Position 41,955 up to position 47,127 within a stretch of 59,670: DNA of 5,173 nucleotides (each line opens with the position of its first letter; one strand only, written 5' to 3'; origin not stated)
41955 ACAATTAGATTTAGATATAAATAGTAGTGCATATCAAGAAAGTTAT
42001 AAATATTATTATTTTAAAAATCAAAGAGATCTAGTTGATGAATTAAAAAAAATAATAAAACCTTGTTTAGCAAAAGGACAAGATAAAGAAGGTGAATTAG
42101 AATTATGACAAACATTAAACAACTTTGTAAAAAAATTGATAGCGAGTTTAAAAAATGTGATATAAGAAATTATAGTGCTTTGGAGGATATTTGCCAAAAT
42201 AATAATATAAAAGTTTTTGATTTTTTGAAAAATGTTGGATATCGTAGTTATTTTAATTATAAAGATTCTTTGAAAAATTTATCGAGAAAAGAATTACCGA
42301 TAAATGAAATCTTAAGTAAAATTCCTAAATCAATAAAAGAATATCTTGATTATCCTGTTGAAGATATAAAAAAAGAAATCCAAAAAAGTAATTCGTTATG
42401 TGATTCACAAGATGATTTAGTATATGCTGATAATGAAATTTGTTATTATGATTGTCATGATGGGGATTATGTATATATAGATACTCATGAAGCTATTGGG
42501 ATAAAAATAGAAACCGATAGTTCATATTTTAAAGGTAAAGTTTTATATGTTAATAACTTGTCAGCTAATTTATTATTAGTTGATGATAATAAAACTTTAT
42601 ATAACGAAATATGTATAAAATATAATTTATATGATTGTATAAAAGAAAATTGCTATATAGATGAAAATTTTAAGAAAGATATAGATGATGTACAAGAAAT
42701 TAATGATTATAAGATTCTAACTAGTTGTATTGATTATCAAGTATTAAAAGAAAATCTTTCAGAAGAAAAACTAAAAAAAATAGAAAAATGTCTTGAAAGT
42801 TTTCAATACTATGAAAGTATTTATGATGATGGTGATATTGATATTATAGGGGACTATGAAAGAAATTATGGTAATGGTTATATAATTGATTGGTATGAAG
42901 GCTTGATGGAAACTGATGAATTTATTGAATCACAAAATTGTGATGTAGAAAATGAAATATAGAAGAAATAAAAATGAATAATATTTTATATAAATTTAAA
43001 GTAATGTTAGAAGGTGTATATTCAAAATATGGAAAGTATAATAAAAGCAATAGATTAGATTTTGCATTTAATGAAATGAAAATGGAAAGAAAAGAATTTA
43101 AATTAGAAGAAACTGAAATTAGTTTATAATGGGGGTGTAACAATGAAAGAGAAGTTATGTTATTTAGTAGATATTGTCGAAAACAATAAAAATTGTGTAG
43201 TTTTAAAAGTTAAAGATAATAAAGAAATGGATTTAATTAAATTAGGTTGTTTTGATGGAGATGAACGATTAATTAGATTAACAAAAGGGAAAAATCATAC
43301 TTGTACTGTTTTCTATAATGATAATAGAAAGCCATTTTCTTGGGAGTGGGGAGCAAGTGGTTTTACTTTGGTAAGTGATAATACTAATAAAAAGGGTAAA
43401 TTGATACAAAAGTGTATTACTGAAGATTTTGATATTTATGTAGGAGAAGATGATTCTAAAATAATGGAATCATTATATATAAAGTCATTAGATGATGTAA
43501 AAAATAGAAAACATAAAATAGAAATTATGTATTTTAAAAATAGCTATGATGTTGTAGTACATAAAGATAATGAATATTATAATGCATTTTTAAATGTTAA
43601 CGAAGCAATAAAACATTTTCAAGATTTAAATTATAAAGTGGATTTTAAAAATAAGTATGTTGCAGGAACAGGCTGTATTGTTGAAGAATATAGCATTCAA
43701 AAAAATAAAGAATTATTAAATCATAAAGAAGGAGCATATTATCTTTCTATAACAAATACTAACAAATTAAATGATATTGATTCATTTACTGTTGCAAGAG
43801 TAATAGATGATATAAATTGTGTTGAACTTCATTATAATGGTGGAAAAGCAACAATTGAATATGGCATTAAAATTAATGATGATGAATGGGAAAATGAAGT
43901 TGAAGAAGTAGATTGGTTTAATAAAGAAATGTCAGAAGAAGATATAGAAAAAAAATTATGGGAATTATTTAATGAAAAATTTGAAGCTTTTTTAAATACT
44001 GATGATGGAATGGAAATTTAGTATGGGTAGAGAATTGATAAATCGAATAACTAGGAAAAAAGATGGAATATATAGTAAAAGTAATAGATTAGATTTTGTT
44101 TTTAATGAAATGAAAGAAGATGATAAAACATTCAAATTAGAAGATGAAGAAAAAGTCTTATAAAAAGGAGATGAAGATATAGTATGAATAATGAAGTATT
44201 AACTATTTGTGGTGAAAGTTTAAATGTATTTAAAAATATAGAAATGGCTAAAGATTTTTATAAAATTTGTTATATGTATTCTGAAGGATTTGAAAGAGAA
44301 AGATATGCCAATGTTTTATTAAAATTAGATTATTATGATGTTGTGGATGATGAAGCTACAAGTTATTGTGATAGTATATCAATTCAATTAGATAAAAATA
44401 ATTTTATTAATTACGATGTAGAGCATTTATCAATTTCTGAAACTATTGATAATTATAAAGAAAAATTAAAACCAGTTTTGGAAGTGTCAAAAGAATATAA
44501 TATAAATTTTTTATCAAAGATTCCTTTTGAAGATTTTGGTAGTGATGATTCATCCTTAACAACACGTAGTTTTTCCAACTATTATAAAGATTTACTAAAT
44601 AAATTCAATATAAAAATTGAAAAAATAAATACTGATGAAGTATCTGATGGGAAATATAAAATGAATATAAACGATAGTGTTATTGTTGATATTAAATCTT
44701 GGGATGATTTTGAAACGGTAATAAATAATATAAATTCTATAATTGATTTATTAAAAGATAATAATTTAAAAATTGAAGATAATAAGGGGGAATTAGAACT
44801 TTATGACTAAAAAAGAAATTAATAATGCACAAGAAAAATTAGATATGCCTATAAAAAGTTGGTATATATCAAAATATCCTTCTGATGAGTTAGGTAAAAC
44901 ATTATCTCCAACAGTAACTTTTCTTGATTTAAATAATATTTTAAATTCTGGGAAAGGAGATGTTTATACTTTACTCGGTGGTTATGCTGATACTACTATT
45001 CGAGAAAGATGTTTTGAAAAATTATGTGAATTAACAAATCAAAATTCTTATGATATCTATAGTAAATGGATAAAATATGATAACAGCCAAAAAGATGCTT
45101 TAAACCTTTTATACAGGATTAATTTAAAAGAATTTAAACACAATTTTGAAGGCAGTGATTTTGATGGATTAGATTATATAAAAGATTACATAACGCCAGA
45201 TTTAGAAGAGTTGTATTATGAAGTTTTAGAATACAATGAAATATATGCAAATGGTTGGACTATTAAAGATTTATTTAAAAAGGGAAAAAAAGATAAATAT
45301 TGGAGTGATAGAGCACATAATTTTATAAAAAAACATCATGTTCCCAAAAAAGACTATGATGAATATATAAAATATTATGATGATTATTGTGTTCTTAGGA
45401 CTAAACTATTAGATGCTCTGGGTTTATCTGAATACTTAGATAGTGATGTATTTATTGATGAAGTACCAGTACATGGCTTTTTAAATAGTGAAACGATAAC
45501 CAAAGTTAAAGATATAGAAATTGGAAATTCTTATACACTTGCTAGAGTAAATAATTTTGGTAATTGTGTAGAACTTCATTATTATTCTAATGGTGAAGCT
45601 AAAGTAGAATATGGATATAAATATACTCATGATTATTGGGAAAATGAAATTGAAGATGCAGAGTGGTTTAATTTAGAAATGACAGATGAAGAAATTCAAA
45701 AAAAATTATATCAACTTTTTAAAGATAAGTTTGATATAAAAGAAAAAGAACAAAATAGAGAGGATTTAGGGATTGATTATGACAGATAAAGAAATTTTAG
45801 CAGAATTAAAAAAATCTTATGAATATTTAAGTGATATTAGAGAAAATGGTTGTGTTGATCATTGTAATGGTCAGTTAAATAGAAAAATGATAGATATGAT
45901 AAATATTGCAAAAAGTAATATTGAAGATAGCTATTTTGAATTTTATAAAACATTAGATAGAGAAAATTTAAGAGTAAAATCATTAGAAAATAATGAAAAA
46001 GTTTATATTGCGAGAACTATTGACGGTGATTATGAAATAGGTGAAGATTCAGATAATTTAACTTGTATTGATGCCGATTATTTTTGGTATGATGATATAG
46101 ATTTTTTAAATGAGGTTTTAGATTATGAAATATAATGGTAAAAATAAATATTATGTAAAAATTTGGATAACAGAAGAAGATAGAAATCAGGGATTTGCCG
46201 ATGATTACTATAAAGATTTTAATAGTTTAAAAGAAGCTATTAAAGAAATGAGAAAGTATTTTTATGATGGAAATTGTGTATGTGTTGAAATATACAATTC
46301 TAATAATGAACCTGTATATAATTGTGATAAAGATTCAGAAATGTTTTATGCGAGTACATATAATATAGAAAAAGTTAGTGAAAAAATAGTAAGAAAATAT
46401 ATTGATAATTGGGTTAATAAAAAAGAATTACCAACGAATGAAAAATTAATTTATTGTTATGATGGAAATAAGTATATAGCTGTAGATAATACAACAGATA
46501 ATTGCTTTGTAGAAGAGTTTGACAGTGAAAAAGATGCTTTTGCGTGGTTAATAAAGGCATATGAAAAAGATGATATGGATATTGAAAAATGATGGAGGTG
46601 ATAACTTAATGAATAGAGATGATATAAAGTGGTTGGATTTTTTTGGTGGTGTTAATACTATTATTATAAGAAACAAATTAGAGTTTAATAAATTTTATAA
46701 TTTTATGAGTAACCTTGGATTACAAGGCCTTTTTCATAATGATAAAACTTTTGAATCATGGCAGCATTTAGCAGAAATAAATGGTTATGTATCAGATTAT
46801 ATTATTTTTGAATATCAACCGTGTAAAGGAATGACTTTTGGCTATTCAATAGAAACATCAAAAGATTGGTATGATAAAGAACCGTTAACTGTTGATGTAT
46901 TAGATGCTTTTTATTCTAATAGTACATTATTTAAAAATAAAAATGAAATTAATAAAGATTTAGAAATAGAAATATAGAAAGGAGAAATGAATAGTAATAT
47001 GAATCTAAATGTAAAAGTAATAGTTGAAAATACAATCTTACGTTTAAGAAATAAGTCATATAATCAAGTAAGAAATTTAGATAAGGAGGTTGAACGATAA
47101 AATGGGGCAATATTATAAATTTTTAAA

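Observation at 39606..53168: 13.5-kb single-strand block of about 20 mostly uncharacterised acidic ORFs between relaxase and coupling protein: candidate leading-region anti-defence or establishment island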

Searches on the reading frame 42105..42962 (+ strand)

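Call 5: search_protein_families(library=pfam, max_evalue=0.01, proteins=[window:42105-42962:+])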
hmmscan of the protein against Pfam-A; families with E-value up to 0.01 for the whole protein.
window:42105-42962:+ (285 aa): 0 families

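Call 17: search_protein_families(library=ncbifam, max_evalue=0.01, proteins=[window:42105-42962:+])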
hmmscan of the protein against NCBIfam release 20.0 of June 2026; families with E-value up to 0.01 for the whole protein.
window:42105-42962:+ (285 aa): 1 family
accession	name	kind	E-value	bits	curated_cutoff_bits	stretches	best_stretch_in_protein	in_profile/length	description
NF033576.1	mCpol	domain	0.0092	16.6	40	0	8-77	11-80/118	mCpol domain-containing protein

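Call 42: search_protein_families(library=phrogs, max_evalue=0.01, proteins=[window:42105-42962:+])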
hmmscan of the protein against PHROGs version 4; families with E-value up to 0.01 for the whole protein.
window:42105-42962:+ (285 aa): 0 families

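Call 47: search_protein_families(library=padloc, max_evalue=0.01, proteins=[window:42105-42962:+])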
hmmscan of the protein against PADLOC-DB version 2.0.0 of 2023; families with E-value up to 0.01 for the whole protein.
window:42105-42962:+ (285 aa): 0 families

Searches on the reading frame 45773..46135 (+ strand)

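Call 5: search_protein_families(library=pfam, max_evalue=0.01, proteins=[window:45773-46135:+])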
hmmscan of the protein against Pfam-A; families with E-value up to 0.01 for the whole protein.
window:45773-46135:+ (120 aa): 0 families

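Call 17: search_protein_families(library=ncbifam, max_evalue=0.01, proteins=[window:45773-46135:+])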
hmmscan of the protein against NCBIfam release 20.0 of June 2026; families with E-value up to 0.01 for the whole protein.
window:45773-46135:+ (120 aa): 0 families

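Call 42: search_protein_families(library=phrogs, max_evalue=0.01, proteins=[window:45773-46135:+])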
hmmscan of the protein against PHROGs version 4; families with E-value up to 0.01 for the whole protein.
window:45773-46135:+ (120 aa): 1 family
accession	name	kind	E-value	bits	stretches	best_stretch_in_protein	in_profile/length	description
phrog_13376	-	unknown function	0.00023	22.6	1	3-60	1-47/56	-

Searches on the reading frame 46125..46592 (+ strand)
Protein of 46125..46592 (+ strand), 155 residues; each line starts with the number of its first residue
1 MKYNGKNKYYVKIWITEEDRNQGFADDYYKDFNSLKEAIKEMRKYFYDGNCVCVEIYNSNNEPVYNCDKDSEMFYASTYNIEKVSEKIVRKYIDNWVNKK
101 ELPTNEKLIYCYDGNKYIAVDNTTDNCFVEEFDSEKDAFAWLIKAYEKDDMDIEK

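Call 6: search_protein_families(library=pfam, max_evalue=0.01, proteins=[window:46125-46592:+])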
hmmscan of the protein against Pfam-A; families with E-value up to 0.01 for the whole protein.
window:46125-46592:+ (155 aa): 0 families

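Call 17: search_protein_families(library=ncbifam, max_evalue=0.01, proteins=[window:46125-46592:+])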
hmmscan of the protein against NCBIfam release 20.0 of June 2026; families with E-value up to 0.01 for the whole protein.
window:46125-46592:+ (155 aa): 0 families

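Call 42: search_protein_families(library=phrogs, max_evalue=0.01, proteins=[window:46125-46592:+])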
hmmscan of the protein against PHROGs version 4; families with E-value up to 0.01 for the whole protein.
window:46125-46592:+ (155 aa): 1 family
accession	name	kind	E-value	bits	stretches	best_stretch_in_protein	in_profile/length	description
phrog_27897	-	unknown function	5.1e-11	43.8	1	80-143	2-64/108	-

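Call 62: search_dna_similar(query=window:46125-46592:+, collection=phages, mode=protein, max_evalue=0.001, max_rows=10)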
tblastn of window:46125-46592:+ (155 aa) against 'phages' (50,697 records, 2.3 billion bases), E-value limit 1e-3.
Records with a match: 2; places in all: 2; records where one place covers at least 80% of the query: 0.
Best place of each record, by identity: <60% 2.
By first word of the organism name: Clostridium 2.
By host as written in the record: Clostridium perfringens 2.
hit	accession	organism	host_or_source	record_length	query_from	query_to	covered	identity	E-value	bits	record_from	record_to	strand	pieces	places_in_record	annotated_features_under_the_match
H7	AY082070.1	Clostridium phage phi3626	Clostridium perfringens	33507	84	143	39%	38.3%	4e-6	51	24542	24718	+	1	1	Gp31 protein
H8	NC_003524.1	Clostridium phage phi3626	Clostridium perfringens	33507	84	143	39%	38.3%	4e-6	51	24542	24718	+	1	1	Gp31 protein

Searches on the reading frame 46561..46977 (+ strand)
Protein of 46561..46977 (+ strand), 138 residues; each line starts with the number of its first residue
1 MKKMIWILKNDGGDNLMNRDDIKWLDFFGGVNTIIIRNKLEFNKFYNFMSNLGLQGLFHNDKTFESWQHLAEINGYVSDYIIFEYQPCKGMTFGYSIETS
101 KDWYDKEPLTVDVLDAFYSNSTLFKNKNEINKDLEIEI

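Call 6: search_protein_families(library=pfam, max_evalue=0.01, proteins=[window:46561-46977:+])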
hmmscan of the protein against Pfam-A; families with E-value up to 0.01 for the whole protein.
window:46561-46977:+ (138 aa): 0 families

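Call 17: search_protein_families(library=ncbifam, max_evalue=0.01, proteins=[window:46561-46977:+])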
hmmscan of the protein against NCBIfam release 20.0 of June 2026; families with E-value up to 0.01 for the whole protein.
window:46561-46977:+ (138 aa): 1 family
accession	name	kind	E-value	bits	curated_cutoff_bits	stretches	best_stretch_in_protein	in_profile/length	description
NF033898.1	QWxxN_dom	domain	0.00076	19.8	55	0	55-108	22-75/127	QWxxN domain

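Call 42: search_protein_families(library=phrogs, max_evalue=0.01, proteins=[window:46561-46977:+])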
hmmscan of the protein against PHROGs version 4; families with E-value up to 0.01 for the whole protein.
window:46561-46977:+ (138 aa): 0 families
